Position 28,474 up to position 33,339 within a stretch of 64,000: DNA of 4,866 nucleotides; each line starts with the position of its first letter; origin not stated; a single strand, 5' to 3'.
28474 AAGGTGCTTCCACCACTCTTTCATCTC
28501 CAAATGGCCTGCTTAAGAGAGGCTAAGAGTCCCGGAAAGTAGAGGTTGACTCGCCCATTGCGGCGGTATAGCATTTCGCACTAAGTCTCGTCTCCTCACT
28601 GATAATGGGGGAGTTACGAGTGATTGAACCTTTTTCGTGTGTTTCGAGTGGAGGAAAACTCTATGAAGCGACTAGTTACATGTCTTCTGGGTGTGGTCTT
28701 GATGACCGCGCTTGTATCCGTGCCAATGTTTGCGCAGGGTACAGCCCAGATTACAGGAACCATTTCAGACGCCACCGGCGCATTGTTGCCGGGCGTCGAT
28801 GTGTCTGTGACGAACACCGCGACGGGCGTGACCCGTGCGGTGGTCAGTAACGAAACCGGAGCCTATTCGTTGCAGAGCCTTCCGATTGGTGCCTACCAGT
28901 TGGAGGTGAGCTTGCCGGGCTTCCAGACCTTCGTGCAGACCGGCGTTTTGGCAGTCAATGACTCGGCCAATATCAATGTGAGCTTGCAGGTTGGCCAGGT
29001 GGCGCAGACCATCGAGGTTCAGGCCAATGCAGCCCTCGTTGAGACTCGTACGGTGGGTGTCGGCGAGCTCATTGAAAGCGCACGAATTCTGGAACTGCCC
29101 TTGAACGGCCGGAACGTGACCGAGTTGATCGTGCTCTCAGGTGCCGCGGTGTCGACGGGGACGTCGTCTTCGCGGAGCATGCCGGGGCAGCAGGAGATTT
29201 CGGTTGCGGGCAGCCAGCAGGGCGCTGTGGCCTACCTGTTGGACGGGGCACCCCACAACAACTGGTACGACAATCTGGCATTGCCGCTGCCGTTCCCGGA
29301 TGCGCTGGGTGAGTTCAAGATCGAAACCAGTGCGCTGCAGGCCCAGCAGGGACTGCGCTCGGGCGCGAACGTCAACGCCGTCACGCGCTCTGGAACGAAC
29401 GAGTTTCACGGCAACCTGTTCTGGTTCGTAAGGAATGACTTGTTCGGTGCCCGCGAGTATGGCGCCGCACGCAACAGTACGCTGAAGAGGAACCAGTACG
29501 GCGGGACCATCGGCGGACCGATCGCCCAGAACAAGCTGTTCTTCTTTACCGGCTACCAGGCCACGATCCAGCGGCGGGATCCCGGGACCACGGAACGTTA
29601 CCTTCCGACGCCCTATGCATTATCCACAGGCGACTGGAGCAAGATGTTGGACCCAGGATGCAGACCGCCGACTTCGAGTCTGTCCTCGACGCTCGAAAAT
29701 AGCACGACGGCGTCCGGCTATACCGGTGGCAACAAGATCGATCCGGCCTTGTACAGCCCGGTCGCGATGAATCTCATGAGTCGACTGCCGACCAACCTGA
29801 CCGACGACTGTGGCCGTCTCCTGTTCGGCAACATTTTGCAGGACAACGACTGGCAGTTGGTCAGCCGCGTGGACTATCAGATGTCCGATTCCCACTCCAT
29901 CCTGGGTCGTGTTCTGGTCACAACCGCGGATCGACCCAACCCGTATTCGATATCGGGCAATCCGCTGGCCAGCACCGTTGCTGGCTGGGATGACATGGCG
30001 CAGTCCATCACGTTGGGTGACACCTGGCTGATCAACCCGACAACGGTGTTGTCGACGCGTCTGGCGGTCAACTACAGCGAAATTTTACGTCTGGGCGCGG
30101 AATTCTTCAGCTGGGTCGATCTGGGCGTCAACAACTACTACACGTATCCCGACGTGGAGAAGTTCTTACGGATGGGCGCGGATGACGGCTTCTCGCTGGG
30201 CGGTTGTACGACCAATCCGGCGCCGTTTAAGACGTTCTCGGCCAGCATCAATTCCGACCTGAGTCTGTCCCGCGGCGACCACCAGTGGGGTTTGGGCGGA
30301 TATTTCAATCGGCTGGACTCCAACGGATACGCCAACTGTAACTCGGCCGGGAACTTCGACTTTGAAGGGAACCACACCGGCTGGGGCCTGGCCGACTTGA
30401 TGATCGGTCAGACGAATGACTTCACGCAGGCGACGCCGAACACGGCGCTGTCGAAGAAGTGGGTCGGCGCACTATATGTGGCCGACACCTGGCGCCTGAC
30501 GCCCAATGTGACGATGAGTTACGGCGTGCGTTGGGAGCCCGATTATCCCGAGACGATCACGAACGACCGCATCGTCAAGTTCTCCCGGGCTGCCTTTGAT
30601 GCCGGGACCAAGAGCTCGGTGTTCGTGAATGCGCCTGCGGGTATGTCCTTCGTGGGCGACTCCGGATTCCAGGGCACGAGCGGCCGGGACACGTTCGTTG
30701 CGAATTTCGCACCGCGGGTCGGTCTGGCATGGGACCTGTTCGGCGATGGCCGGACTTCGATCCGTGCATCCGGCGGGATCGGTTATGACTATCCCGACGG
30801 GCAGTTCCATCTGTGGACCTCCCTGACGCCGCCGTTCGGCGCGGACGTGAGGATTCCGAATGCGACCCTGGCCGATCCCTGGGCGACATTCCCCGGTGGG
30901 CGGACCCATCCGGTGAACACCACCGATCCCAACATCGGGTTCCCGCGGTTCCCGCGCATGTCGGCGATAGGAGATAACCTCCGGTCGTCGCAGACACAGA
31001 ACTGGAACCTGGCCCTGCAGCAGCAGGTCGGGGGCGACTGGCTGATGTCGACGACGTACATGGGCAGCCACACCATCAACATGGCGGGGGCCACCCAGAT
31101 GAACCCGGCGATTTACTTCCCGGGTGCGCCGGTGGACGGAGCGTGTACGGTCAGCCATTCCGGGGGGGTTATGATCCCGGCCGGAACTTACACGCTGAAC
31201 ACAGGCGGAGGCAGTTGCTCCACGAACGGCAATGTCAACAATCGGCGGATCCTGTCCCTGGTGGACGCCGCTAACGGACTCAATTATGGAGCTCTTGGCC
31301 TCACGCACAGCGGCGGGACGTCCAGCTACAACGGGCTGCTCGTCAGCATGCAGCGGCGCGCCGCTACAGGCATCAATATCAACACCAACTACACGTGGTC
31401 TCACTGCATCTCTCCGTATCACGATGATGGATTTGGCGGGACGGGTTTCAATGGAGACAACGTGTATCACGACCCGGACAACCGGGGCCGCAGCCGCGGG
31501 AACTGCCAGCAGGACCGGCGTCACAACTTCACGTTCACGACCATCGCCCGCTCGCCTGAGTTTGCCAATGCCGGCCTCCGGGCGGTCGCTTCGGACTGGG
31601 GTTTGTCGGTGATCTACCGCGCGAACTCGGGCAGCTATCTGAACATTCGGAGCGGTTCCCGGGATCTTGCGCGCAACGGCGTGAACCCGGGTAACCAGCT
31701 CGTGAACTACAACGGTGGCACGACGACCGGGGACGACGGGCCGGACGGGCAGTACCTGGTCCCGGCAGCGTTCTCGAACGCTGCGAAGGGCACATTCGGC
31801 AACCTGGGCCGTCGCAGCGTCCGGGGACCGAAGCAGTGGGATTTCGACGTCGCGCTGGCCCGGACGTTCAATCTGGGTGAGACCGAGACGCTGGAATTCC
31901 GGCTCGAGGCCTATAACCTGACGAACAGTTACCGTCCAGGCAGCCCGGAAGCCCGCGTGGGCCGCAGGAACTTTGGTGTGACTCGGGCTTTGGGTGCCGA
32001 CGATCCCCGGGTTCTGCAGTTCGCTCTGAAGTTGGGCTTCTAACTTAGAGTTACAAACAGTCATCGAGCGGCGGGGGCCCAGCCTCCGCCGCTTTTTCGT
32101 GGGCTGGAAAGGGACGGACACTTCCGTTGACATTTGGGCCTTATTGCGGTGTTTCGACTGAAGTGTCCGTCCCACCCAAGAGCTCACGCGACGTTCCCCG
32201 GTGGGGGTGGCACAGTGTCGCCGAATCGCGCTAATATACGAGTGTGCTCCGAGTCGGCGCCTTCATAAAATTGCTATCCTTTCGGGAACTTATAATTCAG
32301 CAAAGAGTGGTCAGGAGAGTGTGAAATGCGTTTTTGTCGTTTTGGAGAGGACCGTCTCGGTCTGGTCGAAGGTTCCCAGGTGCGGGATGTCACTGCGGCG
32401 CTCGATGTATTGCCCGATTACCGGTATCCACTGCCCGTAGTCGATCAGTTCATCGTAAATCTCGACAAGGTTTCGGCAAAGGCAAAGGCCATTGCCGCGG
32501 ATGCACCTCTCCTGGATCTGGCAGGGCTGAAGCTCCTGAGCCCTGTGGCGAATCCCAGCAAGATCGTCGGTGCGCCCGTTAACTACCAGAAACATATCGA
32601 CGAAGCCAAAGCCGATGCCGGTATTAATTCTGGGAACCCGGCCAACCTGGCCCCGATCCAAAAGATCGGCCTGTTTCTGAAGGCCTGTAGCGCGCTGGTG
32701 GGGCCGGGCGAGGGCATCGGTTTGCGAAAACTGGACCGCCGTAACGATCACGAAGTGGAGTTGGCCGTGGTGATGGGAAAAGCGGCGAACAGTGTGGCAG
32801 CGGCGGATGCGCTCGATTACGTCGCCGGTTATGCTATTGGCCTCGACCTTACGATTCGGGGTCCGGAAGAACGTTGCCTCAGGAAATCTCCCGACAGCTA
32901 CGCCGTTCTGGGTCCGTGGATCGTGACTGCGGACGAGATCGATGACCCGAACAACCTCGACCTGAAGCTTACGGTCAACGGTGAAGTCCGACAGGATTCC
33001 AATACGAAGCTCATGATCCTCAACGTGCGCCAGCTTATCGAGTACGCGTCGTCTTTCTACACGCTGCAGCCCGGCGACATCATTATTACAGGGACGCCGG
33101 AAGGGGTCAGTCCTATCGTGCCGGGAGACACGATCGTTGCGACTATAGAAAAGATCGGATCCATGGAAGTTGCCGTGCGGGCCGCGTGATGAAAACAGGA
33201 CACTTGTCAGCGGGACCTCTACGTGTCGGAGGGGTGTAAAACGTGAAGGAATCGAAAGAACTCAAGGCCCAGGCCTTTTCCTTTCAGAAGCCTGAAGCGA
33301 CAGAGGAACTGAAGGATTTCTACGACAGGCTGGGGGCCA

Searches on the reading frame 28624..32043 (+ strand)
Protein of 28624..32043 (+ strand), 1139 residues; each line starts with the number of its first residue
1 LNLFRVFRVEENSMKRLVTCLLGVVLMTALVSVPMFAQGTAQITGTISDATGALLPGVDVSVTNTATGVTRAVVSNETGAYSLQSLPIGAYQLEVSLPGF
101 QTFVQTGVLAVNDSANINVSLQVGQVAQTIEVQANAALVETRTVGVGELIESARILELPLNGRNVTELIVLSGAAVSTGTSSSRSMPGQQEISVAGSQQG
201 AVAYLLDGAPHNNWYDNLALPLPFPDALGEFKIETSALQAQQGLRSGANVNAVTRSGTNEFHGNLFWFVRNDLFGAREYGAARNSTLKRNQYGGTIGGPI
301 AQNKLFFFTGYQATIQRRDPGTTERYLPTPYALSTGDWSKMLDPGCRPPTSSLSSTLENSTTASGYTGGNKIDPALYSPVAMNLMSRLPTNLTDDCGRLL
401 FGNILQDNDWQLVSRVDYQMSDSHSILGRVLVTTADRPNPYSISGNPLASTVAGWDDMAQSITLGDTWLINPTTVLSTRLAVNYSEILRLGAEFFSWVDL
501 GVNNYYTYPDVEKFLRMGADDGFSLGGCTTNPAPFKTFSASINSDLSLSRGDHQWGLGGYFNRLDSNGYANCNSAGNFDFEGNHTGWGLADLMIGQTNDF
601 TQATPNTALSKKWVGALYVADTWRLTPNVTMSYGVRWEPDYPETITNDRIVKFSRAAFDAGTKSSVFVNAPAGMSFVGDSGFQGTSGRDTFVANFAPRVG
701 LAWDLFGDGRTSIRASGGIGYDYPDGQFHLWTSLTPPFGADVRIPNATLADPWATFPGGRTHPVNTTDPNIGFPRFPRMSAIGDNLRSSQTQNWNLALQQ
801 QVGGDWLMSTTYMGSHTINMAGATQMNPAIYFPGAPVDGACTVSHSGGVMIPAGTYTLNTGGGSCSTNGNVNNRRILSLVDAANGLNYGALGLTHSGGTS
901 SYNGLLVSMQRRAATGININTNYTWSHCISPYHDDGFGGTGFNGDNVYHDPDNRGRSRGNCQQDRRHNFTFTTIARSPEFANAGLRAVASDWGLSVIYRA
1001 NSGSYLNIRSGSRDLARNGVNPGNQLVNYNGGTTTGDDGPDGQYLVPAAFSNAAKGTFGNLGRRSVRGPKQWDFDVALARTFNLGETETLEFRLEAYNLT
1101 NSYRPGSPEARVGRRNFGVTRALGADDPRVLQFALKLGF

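Call 16: search_protein_families(library=pfam, proteins=[window:28624-32043:+])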
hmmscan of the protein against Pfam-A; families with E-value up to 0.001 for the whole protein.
window:28624-32043:+ (1139 aa): 4 families
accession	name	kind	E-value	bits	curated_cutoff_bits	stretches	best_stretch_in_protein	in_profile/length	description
PF25183.1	OMP_b-brl_4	-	1e-163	547.2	30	1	253-1132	1-838/838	Outer membrane beta barrel domain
PF13620.12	CarboxypepD_reg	-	7e-19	68.4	32.3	1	42-122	1-82/82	Carboxypeptidase regulatory-like domain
PF13715.12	CarbopepD_reg_2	-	1.9e-09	37.9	32.2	1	43-122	1-77/88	CarboxypepD_reg-like domain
PF17210.9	SdrD_B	-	0.00049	20.7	29.7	0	49-118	18-89/112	SdrD B-like domain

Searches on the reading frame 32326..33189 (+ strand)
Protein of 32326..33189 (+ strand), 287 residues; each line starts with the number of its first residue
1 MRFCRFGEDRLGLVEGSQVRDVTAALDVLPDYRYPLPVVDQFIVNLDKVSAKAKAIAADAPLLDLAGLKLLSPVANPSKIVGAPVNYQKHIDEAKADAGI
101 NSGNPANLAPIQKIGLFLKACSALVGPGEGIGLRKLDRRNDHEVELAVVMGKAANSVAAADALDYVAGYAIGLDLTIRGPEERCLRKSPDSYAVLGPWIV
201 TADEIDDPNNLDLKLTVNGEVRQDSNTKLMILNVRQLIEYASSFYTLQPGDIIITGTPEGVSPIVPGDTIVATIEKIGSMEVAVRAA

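Call 16: search_protein_families(library=pfam, proteins=[window:32326-33189:+])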
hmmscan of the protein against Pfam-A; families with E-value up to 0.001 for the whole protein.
window:32326-33189:+ (287 aa): 1 family
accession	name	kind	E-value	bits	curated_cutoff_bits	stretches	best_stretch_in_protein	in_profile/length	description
PF01557.24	FAA_hydrolase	-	4.5e-55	187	23.9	1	79-284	1-213/214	Fumarylacetoacetate (FAA) hydrolase C-terminal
